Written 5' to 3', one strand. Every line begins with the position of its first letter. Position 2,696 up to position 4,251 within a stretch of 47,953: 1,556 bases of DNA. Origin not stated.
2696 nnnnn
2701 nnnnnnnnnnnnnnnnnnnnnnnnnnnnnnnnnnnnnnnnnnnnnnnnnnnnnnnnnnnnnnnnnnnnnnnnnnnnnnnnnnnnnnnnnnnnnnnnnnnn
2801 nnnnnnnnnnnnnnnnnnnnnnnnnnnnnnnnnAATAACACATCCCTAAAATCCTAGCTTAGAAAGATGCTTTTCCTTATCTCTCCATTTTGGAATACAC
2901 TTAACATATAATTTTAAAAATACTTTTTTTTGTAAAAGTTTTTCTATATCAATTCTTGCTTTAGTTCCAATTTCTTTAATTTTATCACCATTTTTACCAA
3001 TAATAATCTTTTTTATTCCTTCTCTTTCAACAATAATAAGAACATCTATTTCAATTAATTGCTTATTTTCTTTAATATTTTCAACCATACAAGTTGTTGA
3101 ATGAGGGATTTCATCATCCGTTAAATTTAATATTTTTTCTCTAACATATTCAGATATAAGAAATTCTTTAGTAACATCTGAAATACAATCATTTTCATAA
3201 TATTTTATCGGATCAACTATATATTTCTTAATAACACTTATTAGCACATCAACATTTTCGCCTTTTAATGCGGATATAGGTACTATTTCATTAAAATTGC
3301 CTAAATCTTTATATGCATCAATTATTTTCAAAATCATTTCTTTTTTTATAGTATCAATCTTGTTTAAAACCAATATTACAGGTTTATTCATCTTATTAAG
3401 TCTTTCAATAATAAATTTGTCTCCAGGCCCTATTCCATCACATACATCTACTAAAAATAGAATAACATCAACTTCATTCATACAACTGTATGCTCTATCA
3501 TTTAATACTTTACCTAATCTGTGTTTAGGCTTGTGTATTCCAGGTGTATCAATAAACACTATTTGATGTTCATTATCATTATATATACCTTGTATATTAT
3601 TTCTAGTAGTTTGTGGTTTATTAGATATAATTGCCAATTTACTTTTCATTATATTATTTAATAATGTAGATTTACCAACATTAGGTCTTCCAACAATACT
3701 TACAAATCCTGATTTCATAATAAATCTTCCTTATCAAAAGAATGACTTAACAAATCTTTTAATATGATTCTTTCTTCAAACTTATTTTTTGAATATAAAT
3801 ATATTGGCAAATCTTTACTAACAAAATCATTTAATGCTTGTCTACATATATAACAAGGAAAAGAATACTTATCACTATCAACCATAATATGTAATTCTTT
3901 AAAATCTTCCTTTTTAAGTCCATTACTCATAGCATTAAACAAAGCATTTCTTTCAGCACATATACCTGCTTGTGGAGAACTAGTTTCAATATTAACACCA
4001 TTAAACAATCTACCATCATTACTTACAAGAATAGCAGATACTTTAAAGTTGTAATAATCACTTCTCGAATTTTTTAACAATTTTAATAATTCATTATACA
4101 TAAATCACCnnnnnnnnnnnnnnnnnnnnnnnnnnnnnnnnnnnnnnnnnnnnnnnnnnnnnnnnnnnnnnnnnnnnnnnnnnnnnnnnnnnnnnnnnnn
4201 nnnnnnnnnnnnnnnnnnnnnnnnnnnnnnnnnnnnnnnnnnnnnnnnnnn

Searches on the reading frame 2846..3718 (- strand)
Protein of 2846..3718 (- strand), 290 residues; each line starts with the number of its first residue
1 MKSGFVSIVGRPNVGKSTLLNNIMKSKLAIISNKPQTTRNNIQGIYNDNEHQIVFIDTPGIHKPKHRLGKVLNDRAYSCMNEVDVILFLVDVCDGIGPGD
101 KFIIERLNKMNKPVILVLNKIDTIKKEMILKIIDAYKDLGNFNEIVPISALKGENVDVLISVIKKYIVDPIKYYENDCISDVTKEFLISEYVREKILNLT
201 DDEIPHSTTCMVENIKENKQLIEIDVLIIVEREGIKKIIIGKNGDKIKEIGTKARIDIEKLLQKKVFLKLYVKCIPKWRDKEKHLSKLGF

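Call 36: search_protein_families(library=pfam, proteins=[window:2846-3718:-], max_evalue=0.001)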
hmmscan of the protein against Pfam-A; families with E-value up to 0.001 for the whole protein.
window:2846-3718:- (290 aa): 11 families
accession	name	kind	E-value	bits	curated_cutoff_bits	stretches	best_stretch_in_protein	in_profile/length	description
PF01926.29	MMR_HSR1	-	1.1e-29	103.3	21.9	1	6-120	2-113/113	50S ribosome-binding GTPase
PF02421.24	FeoB_N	-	1e-15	58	27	1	6-161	3-154/156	Ferrous iron transport protein B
PF00009.33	GTP_EFTU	-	3.8e-15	56.4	26.5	1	48-167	66-186/188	Elongation factor Tu GTP binding domain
PF07650.23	KH_2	-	3e-13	49.8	22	1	203-278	1-77/78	KH domain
PF00350.29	Dynamin_N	-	1.7e-10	41.6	27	1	45-120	95-167/168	Dynamin family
PF10662.15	PduV-EutP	-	1.1e-08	35.4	21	1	8-164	6-142/143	Ethanolamine utilisation - propanediol utilisation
PF03193.22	RsgA_GTPase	-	1e-07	32.4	30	0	4-64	107-171/174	RsgA GTPase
PF02492.25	cobW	-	9.3e-06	25.8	20.7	0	40-131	72-163/180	CobW/HypB/UreG, nucleotide-binding domain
PF04548.22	AIG1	-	1.6e-05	24.8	27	1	8-110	5-110/212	AIG1 family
PF16897.10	MMR_HSR1_Xtn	-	0.0003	21.2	35.2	1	108-164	52-101/106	C-terminal region of MMR_HSR1 domain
PF20720.3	nSTAND3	-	0.00054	20.1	27.2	1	2-57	16-72/155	Novel STAND NTPase 3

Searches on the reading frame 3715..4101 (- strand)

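Call 36: search_protein_families(library=pfam, proteins=[window:3715-4101:-], max_evalue=0.001)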
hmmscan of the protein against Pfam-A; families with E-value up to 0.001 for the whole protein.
window:3715-4101:- (128 aa): 2 families
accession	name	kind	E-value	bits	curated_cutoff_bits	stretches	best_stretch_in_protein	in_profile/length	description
PF00383.29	dCMP_cyt_deam_1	-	3.5e-14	53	25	1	5-98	11-98/102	Cytidine and deoxycytidylate deaminase zinc-binding region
PF14421.12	LmjF365940-deam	-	8.3e-06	26.1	27.1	1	28-73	57-104/218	LmjF365940 subfamily CDD/CDA-like deaminase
